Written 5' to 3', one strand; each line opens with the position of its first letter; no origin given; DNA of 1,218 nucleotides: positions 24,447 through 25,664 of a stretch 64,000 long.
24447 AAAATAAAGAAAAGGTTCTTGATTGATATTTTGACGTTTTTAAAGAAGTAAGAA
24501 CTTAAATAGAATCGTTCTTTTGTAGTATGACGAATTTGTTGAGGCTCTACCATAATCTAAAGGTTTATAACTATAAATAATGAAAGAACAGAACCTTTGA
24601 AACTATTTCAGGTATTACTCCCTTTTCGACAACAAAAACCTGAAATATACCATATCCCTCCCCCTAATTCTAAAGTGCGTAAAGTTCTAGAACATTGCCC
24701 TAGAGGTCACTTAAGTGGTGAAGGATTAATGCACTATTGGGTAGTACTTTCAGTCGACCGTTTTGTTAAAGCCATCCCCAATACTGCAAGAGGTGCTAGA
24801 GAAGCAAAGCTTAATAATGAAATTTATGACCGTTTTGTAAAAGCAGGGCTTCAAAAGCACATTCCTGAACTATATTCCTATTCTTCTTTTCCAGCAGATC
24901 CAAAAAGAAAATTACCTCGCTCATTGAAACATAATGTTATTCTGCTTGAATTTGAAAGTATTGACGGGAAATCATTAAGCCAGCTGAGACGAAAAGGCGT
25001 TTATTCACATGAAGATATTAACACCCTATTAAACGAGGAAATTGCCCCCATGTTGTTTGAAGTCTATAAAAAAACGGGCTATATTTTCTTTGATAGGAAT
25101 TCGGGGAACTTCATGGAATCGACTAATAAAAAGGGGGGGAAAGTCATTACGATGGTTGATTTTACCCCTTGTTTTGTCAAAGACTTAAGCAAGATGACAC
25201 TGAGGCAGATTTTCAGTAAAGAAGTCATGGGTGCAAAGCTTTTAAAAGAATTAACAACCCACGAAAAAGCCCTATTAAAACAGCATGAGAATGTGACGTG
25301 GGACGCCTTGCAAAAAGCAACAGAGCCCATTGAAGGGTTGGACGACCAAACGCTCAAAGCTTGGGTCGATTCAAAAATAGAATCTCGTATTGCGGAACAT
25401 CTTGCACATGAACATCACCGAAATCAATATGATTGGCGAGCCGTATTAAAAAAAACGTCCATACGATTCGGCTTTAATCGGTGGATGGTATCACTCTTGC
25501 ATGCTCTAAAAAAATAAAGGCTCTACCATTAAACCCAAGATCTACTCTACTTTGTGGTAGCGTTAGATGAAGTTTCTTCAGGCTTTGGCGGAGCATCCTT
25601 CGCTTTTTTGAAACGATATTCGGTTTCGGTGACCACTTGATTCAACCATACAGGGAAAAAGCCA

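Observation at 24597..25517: Kinase-like ORFan in an AT-rich island between flgG and a large ORFan operon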

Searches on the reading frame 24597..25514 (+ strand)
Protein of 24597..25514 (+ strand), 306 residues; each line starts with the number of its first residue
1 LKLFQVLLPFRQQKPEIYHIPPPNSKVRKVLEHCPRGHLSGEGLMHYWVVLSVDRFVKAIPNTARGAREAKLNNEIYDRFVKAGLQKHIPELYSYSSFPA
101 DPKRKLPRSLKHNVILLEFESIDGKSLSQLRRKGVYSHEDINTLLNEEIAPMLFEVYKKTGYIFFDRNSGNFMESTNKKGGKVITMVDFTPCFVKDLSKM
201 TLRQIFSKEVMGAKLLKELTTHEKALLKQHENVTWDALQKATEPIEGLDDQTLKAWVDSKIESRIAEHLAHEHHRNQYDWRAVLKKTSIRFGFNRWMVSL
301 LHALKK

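Call 4: search_protein_families(library=pfam, proteins=[window:24597-25514:+], max_evalue=1)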
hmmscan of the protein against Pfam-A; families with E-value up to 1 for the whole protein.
window:24597-25514:+ (306 aa): 3 families
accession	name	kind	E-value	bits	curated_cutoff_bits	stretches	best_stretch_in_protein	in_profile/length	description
PF08640.17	U3_assoc_6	-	0.071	13.5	24.7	0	194-231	5-41/85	U3 small nucleolar RNA-associated protein 6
PF11603.13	Sir1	-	0.093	13.6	24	0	212-245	26-60/120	Sir1, ORC-binding domain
PF06384.16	ICAT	-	0.18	12.7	25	1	214-255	28-69/78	Beta-catenin-interacting protein ICAT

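Call 5: search_protein_families(library=ncbifam, proteins=[window:24597-25514:+], max_evalue=1)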
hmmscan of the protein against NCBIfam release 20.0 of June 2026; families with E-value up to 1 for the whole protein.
window:24597-25514:+ (306 aa): 0 families

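Call 6: search_solved_structures(query=window:24597-25514:+, max_evalue=10, show_alignments=3)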
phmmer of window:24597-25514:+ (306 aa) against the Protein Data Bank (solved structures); distinct sequences matched with E-value up to 10: 2.
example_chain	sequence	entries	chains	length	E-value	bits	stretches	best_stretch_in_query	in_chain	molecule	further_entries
8iuf_A6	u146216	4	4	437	0.27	14.1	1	98-175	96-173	NDUFA6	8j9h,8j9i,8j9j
2n3s_A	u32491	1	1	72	1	12.2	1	16-57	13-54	Translation initiation factor IF-1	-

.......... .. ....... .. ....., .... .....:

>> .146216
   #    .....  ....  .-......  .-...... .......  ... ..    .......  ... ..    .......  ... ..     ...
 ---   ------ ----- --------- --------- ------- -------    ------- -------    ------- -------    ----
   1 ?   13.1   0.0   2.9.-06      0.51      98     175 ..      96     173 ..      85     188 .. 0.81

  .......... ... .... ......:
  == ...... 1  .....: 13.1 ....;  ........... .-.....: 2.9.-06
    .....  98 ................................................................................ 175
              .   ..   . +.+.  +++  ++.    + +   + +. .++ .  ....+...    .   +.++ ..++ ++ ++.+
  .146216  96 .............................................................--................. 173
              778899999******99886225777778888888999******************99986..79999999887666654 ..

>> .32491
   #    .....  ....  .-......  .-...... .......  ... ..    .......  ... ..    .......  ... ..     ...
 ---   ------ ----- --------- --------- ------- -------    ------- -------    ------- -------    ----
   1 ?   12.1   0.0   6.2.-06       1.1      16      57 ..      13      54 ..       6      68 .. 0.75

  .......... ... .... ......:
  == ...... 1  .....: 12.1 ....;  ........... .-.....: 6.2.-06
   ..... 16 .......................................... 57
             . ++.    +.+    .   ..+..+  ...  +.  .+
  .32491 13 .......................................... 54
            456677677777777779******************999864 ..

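Call 7: find_homologous_proteins(query=window:24597-25514:+, max_evalue=0.01)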
Query window:24597-25514:+ (306 aa): 2 proteins with E <= 0.01 among 731 candidates.
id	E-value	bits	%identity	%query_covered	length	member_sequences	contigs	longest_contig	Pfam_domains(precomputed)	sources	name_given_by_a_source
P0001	4.7e-205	698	100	100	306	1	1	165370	-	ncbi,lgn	ncbi:MAG: hypothetical protein ACK551_01190 [Vampirovibrionales bacterium]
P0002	4.5e-110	386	63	94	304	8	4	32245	-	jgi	jgi:hypothetical protein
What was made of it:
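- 24597..25517 (+): Coding sequence of the kinase-fold protein: 306 aa, TTG start, TAA stop. It is monocistronic, with an oppositely oriented gene on each side. Identical protein in NCBI as a Vampirovibrionales MAG hypothetical protein (call 7).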

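Call 12: find_encoding_contigs(protein=P0002, flank=10000, max_places=6)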
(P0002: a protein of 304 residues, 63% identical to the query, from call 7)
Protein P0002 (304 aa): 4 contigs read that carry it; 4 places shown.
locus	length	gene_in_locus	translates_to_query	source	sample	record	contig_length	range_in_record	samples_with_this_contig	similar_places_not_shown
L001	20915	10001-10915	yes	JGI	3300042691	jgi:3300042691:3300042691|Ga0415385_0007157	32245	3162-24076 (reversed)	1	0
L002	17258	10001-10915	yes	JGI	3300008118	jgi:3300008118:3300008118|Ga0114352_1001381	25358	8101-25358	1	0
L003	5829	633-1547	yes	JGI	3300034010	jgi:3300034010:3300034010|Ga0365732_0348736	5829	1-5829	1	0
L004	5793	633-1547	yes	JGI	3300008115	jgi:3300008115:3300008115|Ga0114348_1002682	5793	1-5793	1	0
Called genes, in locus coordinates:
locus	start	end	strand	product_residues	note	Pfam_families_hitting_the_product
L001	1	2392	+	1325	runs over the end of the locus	PF17757:UvrB_inter, PF02559:CarD_TRCF_RID, PF00270:DEAD, PF04851:ResIII, PF00271:Helicase_C, PF03461:TRCF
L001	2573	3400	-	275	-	PF04055:Radical_SAM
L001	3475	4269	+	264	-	PF01113:DapB_N, PF05173:DapB_C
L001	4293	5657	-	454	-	PF06689:zf-C4_ClpX, PF13401:AAA_22 (faint), PF01078:Mg_chelatase (faint), PF07724:AAA_2, PF00004:AAA, PF07728:AAA_5 (faint), PF10431:ClpB_D2-small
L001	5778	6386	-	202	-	PF00574:CLP_protease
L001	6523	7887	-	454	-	PF05697:Trigger_N, PF00254:FKBP_C, PF05698:Trigger_C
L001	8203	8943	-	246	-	PF13144:ChapFlgA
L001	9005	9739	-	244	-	PF00460:Flg_bb_rod (weak), PF22692:LlgE_F_G_D1, PF06429:Flg_bbr_C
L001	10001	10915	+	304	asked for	-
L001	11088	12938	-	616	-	-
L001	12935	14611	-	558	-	-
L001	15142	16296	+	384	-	PF03033:Glyco_transf_28, PF04101:Glyco_tran_28_C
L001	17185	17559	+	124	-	PF00076:RRM_1, PF28442:DUF8400 (weak)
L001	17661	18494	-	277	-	PF09674:DUF2400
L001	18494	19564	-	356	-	-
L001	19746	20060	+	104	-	PF02575:YbaB_DNA_bd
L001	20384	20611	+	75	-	PF03840:SecG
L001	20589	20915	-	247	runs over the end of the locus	-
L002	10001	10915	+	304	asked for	-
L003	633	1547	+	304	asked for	-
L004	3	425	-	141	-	PF00460:Flg_bb_rod, PF22692:LlgE_F_G_D1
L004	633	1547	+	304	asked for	-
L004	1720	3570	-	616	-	-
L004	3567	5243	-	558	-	-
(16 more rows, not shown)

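Call 16: search_protein_representatives(protein=window:24597-25514:+)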
Query: 306 residues. Proteins with E-value up to 0.001 (for the whole library): 3; up to 1e-10: 3; up to 1e-30: 1. The best 3 are listed.
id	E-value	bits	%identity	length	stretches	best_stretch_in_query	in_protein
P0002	1.4e-110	386.0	65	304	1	18-306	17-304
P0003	9.5e-17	78.0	31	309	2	50-173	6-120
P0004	7.7e-15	71.7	32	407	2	56-173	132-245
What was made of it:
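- Tried and rejected: The exhaustive HMMER scan found 3 clusters (call 16).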

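Call 18: search_protein_families(library=pfam, proteins=[P0002, P0003, P0004], max_evalue=1)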
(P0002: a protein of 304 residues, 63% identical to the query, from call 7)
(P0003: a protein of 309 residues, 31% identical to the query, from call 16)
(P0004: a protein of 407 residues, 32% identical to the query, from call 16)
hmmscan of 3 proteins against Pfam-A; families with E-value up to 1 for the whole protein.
P0002 (304 aa): 2 families
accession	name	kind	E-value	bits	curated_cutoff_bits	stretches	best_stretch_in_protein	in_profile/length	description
PF08640.17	U3_assoc_6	-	0.027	14.8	24.7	0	121-141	7-27/85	U3 small nucleolar RNA-associated protein 6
PF03109.22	ABC1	-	0.058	13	22.9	1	67-184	112-211/244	ABC1 atypical kinase-like domain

P0003 (309 aa): 1 family
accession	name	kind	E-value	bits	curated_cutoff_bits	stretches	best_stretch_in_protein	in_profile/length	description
PF03109.22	ABC1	-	0.15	11.6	22.9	1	63-123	144-202/244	ABC1 atypical kinase-like domain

P0004 (407 aa): 1 family
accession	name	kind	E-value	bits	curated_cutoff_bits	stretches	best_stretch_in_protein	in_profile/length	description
PF00069.31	Pkinase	-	0.039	13.8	31.7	1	182-223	68-110/263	Protein kinase domain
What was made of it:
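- On Pfam Pkinase PF00069 (Hanks-type kinases): P0004 scored 13.8 bits, E 0.039 (call 18).
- On Pfam ABC1 PF03109 (UbiB/ADCK): The window protein gave no hit (calls 4, 18).
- Closest known: Eukaryotic-type. Different: P0004 scores only 13.8 bits against a cut-off of 31.7 (calls 4, 18).
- Closest known: ABC1/UbiB/ADCK atypical kinases. Same: There are weak ABC1 matches over the alphaC-to-catalytic-loop region in P0002 and P0003 (E 0.058 and 0.15; call 18).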

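Call 20: search_solved_structures(query=A3, max_evalue=10, show_alignments=3)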
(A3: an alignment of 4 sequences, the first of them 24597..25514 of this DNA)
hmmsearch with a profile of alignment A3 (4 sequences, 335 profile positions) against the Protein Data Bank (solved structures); distinct sequences matched with E-value up to 10: 4.
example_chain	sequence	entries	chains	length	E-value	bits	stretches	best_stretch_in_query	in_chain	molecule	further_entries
1zhi_B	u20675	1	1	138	0.51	12.6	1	243-295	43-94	Regulatory protein SIR1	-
1zbx_B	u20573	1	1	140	0.55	12.5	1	243-295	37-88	Regulatory protein SIR1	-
1z1a_A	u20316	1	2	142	0.55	12.5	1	243-295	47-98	Regulatory protein SIR1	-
5oln_A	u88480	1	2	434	1.1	11.5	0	143-213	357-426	Pyrimidine-nucleoside phosphorylase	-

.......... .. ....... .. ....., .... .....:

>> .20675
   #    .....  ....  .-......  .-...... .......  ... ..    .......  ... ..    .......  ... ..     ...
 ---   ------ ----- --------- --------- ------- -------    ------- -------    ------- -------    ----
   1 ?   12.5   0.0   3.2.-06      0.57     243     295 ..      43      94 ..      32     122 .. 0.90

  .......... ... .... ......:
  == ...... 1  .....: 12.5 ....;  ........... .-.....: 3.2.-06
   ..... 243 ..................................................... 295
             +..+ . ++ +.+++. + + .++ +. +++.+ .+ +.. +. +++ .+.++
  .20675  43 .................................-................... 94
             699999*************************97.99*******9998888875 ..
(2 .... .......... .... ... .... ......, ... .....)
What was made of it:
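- No significant sequence hit to any kinase model was found (calls 4, 5, 20).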

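Call 21: find_homologous_proteins(query=A3, max_evalue=0.1)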
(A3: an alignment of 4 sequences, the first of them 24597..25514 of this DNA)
Query A3 (4 sequences) (306 aa, profile of the alignment): 4 proteins with E <= 0.1 among 8000 candidates.
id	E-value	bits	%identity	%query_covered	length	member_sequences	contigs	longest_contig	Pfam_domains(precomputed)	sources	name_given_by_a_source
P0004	4.9e-141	488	25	75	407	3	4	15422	-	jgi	jgi:hypothetical protein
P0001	1.3e-139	483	100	100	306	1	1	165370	-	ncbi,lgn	ncbi:MAG: hypothetical protein ACK551_01190 [Vampirovibrionales bacterium]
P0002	2.8e-138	479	63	94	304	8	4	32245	-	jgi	jgi:hypothetical protein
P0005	1.3e-121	424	27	71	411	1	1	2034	-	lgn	-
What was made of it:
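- No homologue surfaced from V. chlorellavorus itself in the protein searches (calls 7, 16, 21).
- Tried and rejected: The profile word-index search added only P0005 (call 21).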

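Call 24: find_encoding_contigs(protein=P0004, flank=10000, max_places=4)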
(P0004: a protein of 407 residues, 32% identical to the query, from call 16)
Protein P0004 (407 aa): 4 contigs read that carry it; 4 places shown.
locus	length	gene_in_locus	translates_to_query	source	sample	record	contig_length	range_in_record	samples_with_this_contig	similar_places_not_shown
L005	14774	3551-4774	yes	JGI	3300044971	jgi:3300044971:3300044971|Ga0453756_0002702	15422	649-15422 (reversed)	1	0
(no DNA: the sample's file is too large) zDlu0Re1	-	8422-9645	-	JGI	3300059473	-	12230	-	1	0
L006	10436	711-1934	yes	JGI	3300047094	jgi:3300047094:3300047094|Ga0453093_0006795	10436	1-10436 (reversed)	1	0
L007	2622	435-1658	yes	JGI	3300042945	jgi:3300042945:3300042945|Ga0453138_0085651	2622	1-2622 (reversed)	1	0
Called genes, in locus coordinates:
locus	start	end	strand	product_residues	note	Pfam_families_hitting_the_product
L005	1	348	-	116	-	?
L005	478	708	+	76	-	-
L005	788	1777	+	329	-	PF03775:MinC_C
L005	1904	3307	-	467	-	PF00342:PGI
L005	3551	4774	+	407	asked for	-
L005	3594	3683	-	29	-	-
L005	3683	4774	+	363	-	-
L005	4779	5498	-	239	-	PF00460:Flg_bb_rod, PF22692:LlgE_F_G_D1, PF06429:Flg_bbr_C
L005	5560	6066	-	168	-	PF01464:SLT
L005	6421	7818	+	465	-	PF00890:FAD_binding_2 (faint), PF01134:GIDA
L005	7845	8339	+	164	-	PF01544:CorA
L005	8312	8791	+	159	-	PF01544:CorA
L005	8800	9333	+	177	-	PF02590:SPOUT_MTase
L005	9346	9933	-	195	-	PF03975:CheD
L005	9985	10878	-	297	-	PF08668:HDOD, PF01966:HD (weak)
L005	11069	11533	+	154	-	PF03652:RuvX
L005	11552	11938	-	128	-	PF03776:MinE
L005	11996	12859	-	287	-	PF10609:ParA, PF00142:Fer4_NifH (faint), PF01656:CbiA, PF02374:ArsA_ATPase, PF06564:CBP_BcsQ, PF09140:MipZ, PF13614:AAA_31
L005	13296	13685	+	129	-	-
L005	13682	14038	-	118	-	PF01597:GCV_H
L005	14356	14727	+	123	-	-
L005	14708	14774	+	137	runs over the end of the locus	-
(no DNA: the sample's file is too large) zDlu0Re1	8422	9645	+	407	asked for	-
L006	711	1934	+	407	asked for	-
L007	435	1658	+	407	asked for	-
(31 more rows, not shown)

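Call 25: find_encoding_contigs(protein=P0003, flank=10000, max_places=4)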
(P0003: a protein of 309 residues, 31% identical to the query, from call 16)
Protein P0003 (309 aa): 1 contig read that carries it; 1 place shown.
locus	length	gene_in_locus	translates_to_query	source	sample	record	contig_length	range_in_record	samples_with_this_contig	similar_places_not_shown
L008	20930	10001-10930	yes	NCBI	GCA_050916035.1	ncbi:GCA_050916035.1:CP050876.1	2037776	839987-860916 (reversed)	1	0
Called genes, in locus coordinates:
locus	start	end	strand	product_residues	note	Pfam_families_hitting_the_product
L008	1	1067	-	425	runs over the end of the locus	PF00464:SHMT, PF00155:Aminotran_1_2 (weak)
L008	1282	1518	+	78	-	-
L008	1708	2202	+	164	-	-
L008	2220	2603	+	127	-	PF01903:CbiX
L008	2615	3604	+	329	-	PF00490:ALAD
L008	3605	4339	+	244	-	PF03099:BPL_LplA_LipB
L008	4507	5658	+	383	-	-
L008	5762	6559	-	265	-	PF23441:SDR (weak), PF00106:adh_short, PF13561:adh_short_C2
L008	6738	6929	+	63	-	-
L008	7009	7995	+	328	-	PF03775:MinC_C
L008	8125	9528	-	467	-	PF00342:PGI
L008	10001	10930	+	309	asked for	-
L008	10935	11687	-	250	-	PF00460:Flg_bb_rod, PF22692:LlgE_F_G_D1, PF06429:Flg_bbr_C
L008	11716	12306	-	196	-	PF01464:SLT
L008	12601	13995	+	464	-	PF00890:FAD_binding_2 (faint), PF01134:GIDA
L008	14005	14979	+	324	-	PF01544:CorA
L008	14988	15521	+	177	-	PF02590:SPOUT_MTase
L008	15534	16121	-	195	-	PF03975:CheD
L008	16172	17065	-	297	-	PF08668:HDOD, PF01966:HD (weak)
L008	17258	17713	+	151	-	PF03652:RuvX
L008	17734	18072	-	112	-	PF03776:MinE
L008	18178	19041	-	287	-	PF10609:ParA, PF00142:Fer4_NifH (faint), PF01656:CbiA, PF02374:ArsA_ATPase, PF06564:CBP_BcsQ, PF09140:MipZ, PF13614:AAA_31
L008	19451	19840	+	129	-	-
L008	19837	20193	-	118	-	PF01597:GCV_H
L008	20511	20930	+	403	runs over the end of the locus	-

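Call 28: find_related_loci(query=A1, collection=genome_contigs, flank=10000)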
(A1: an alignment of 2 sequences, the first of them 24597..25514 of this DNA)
Query A1 (306 aa) in genome_contigs; peptide patterns used: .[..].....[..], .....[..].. (x = any residue, [..] = any of these).
101 stretches matched a pattern; 1 encode a relative of the query (tblastn E <= 1e-3); 1 distinct loci.
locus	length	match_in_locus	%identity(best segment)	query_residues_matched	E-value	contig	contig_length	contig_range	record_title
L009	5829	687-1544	63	20-306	7e-119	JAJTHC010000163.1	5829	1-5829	MAG: Vampirovibrionales bacterium isolate CoA8N_M69.1 k141_571801, whole genome shotgun sequence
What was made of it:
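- Tried and rejected: The GTDB genome scan found one locus, the P0002 species (call 28).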

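Call 29: predict_structure(alignment_id=A4)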
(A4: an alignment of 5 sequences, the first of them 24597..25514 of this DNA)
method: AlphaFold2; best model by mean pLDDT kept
length: 306 residues; sequences in the alignment: 5
mean_pLDDT: 65.5   pTM: 0.63
mean pLDDT of the five models: 65.5, 63.8, 62.0, 62.1, 61.5
residues with pLDDT >= 90: 22; 70-90: 120; 50-70: 97; < 50: 67
segments of 3 or more residues with pLDDT < 50: 1-17, 34-46, 105-108, 125-134, 167-174, 187-193
pLDDT, mean of each block of 10 residues (from residue 1): 40 42 63 43 43 67 72 76 74 74 52 72 48 52 79 83 56 53 51 66 88 85 90 88 79 90 82 58 51 57 53
secondary structure, 60 per line:
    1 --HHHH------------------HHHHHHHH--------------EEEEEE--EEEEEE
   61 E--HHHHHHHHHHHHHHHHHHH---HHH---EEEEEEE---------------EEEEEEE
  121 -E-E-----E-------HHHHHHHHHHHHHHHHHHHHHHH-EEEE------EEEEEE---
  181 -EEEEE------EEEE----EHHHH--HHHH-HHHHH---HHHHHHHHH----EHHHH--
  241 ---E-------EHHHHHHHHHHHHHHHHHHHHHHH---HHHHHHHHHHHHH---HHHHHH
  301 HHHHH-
elements in order: H3-6 H25-32 E47-52 E55-61 H64-82 E92-98 E114-120 H138-160 E162-165 E172-177 E182-186 E193-196 H202-205 H208-211 H213-217 H221-229 H235-238 H253-275 H279-291 H295-305
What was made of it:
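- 24717..24731 (+): Degenerate glycine-rich-loop candidate G41-E-G43-L44-M45. The consensus is GxGLM[HN], and G43-L44-M45 are invariant. It lies 13-17 residues before K58, directly before the strand at 47-52 (call 29).
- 24762..24776 (+): Beta3 strand motif F56-V-K58-A-I (VAIK-like). F56 and K58 are invariant. K58 lies in the predicted strand 55-61 (call 29).
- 25086..25112 (+): Catalytic-loop motif F-F-D166-R167-N168-S-G170-N171-F. D, R, N, G and N are invariant. It sits between the predicted strands 162-165 and 172-177 (call 29), the canonical position of the kinase catalytic loop.
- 25155..25169 (+): DFG-like motif V-D188-F-T-P. D188 is invariant, and P0004 and P0005 carry a literal DFG. 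It follows the predicted strand 182-186 directly (call 29).
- K58 is in a strand, E69 is in the following long helix, D166..N171 lie between two strands after a long helix, and D188 comes right after the next strand (call 29).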

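Call 34: search_protein_families(library=pfam, proteins=[L008:10938-11687:-, L008:11719-12306:-, P0005], max_evalue=0.1)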
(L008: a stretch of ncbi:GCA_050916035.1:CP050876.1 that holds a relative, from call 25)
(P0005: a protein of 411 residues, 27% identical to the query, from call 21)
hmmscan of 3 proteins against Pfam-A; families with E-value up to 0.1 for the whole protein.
L008:10938-11687:- (250 aa): 3 families
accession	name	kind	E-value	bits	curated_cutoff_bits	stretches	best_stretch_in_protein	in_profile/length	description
PF22692.1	LlgE_F_G_D1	-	8.2e-17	61.6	27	1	91-157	1-63/64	Flagellar hook protein FlgE/F/G D1 domain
PF00460.25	Flg_bb_rod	-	7.3e-12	45.4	20.7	1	5-35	1-31/31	Flagella basal body rod protein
PF06429.18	Flg_bbr_C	-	1.2e-10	41.2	23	1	204-247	2-45/46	Flagellar basal body rod FlgEFG protein C-terminal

L008:11719-12306:- (196 aa): 2 families
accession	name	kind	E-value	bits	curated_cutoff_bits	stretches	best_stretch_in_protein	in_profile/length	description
PF01464.25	SLT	-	2.8e-29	101.5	21.3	1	78-181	3-112/117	Transglycosylase SLT domain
PF06737.19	Transglycosylas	-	0.028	15.5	27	1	92-136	7-50/77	Transglycosylase-like domain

P0005 (411 aa): 0 families
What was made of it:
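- On APH / choline kinase (PF01636), Kdo/WaaP (PF06293), RIO1 (PF01163), CotH (PF08757): None of these appeared at E<=1 in the Pfam scans of the window protein, P0002, P0003 and P0004, nor at E<=0.1 for P0005 (calls 4, 18, 34).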
